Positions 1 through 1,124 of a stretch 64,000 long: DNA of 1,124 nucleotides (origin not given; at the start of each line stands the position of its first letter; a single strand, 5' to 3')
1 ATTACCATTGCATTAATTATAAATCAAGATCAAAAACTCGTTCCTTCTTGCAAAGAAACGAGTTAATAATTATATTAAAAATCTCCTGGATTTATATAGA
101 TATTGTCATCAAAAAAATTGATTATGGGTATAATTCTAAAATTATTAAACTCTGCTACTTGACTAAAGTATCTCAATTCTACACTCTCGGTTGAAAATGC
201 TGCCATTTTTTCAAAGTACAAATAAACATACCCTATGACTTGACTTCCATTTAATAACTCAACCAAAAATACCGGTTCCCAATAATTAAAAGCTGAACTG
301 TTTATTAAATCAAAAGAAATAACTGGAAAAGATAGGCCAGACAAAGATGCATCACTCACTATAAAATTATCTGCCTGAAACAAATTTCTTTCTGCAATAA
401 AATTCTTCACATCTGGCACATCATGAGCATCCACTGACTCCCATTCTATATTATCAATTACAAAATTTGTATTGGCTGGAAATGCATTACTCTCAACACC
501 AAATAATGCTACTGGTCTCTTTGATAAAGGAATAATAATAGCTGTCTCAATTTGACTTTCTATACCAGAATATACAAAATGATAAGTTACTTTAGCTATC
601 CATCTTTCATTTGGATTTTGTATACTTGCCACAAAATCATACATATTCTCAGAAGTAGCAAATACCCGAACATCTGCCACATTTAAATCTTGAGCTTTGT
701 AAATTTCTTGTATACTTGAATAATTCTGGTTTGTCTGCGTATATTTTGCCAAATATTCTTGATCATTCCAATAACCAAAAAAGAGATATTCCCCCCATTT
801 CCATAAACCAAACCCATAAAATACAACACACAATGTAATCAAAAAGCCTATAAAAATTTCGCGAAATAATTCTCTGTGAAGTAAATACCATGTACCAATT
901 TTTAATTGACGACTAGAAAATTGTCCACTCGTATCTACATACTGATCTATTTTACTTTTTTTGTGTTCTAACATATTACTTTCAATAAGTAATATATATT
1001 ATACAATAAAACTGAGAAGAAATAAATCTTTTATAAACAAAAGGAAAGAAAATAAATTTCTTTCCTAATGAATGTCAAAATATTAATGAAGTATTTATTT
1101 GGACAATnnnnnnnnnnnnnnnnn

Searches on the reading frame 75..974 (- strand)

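Call 5: search_protein_families(library=pfam, proteins=[window:75-974:-], max_evalue=1)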
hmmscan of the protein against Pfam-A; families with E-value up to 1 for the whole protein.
window:75-974:- (299 aa): 0 families

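Call 6: search_protein_families(library=ncbifam, proteins=[window:75-974:-], max_evalue=1)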
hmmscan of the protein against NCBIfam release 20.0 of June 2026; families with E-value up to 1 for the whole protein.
window:75-974:- (299 aa): 2 families
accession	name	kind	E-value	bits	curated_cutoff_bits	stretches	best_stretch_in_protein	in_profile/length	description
NF006053.0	PRK08201.1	equivalog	0.15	10.9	441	1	163-223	140-196/458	dipeptidase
NF010354.0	PRK13782.1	equivalog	0.24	11.4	123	0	141-171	5-35/85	HPr family phosphocarrier protein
